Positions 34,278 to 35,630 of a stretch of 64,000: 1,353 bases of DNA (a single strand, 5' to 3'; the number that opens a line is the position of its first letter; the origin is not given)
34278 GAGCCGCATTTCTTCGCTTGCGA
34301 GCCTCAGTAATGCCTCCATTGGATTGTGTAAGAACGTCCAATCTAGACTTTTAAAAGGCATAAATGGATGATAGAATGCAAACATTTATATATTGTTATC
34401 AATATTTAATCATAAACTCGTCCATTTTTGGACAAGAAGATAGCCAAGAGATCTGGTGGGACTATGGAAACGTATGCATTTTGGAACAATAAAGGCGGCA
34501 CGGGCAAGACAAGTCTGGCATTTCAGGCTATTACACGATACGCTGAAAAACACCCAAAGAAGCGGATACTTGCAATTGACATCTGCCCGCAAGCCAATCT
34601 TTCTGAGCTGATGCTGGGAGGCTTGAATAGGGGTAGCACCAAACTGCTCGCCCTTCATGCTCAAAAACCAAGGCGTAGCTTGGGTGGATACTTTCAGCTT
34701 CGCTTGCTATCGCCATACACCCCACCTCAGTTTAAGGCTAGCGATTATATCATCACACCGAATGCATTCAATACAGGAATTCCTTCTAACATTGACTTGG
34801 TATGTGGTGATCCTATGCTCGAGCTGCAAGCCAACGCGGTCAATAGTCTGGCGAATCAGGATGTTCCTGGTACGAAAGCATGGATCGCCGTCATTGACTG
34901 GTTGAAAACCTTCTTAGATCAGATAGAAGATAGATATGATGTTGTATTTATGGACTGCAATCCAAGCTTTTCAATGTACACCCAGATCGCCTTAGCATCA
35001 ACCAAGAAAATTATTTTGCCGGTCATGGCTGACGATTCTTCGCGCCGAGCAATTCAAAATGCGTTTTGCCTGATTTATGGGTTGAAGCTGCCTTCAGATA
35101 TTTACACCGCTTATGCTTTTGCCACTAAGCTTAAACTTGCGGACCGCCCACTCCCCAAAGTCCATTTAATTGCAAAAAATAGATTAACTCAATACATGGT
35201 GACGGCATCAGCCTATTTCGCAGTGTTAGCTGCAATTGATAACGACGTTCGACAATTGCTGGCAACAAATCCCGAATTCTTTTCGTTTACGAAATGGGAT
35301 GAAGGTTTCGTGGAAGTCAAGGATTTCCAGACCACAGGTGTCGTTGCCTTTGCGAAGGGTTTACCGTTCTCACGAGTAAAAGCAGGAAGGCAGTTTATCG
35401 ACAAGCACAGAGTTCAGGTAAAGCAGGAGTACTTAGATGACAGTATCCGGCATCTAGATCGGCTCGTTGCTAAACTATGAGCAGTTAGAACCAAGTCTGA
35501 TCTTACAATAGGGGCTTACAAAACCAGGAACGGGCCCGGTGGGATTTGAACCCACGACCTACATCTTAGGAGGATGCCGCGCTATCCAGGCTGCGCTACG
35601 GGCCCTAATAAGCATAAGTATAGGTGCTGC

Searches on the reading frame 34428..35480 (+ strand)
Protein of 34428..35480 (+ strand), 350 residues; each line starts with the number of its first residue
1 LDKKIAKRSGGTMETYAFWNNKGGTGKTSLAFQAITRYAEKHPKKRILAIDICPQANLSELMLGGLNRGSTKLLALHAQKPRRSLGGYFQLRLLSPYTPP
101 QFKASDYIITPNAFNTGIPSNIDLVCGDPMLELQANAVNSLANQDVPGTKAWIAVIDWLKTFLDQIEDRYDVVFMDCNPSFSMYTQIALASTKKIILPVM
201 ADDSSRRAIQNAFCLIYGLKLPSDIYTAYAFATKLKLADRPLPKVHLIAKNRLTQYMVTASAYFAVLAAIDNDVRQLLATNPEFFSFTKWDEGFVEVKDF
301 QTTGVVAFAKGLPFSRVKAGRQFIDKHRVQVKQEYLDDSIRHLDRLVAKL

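Call 28: search_protein_families(library=pfam, proteins=[window:34428-35480:+], max_evalue=0.001)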
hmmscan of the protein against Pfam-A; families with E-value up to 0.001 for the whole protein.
window:34428-35480:+ (350 aa): 2 families
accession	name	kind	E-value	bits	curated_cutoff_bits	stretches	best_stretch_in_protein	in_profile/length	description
PF13614.12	AAA_31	-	3e-19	70.1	27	1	14-210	2-158/177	AAA domain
PF01656.29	CbiA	-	1.4e-06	28.7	25.4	1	17-292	2-85/125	CobQ/CobB/MinD/ParA nucleotide binding domain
